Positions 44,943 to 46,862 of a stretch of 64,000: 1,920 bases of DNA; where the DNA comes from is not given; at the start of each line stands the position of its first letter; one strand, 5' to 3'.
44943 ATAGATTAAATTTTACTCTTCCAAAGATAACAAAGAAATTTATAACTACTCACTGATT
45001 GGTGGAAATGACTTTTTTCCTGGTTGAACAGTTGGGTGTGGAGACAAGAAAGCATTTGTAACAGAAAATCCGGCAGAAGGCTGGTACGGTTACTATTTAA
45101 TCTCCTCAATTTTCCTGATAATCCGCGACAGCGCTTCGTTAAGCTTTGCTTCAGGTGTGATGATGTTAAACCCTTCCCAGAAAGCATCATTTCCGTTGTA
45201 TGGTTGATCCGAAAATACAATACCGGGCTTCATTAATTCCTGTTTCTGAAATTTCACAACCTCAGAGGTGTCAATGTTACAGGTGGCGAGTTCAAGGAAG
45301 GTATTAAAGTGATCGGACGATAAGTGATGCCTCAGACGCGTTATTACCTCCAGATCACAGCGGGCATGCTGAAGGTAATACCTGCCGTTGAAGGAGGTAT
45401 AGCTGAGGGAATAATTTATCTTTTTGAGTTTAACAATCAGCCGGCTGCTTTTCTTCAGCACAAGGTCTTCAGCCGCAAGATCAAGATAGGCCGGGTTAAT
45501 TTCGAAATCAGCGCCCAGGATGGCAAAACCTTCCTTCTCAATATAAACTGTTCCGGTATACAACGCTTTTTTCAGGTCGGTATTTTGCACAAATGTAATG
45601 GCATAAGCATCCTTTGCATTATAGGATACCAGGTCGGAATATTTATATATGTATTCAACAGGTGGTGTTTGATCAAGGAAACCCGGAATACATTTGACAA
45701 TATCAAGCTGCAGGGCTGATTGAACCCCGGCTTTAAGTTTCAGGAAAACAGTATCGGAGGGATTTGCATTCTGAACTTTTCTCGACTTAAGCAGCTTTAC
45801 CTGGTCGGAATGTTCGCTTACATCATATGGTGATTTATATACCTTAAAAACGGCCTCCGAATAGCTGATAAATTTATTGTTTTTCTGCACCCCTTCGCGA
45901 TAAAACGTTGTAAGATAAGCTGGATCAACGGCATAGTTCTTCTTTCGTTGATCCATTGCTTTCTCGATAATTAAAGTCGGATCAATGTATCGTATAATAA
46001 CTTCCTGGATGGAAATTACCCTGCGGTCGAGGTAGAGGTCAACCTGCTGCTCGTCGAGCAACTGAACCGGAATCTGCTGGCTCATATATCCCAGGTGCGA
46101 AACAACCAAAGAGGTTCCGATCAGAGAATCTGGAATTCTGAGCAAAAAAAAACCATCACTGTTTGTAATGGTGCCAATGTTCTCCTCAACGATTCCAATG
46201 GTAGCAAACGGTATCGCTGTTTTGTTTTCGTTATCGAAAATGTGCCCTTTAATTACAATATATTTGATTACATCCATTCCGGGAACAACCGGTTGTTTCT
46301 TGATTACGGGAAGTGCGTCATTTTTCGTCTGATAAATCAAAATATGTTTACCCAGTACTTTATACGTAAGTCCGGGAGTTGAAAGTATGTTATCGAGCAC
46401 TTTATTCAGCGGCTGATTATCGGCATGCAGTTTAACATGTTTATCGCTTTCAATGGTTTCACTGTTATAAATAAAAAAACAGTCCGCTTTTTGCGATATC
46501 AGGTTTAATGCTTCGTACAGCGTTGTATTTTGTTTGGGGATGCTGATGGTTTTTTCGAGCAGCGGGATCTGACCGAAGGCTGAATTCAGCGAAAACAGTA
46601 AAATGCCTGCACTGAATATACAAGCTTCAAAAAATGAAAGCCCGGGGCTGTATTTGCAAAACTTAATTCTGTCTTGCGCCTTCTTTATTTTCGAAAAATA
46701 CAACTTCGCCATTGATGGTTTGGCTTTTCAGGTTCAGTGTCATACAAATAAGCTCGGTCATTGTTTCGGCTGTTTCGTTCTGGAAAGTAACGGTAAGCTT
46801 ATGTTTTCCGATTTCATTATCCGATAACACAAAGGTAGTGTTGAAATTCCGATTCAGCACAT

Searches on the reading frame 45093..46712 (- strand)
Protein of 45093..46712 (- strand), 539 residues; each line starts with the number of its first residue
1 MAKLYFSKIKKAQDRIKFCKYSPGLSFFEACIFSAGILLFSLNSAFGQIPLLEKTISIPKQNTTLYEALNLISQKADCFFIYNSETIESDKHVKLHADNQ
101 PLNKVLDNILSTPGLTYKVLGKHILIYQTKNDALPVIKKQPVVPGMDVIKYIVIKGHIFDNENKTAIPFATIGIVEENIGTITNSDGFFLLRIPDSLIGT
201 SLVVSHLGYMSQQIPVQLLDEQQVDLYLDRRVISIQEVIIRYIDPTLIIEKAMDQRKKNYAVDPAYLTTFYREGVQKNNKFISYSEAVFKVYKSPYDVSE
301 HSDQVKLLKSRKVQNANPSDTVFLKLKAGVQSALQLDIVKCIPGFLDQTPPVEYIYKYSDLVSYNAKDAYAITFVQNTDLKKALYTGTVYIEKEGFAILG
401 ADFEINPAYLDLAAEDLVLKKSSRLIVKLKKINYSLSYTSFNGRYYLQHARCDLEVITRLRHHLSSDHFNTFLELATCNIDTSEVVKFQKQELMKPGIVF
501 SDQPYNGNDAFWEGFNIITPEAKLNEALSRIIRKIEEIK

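Call 24: search_protein_families(library=pfam, proteins=[window:45093-46712:-], max_evalue=0.01)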
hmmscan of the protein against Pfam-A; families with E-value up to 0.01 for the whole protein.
window:45093-46712:- (539 aa): 3 families
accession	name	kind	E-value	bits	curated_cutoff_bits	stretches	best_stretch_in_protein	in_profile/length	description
PF13715.12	CarbopepD_reg_2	-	7.2e-15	55.2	32.2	1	154-240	1-88/88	CarboxypepD_reg-like domain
PF13620.12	CarboxypepD_reg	-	9.5e-06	26.3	32.3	1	154-225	2-76/82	Carboxypeptidase regulatory-like domain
PF07660.19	STN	-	1.2e-05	25.5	28.4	1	80-128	3-51/52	Secretin and TonB N terminus short domain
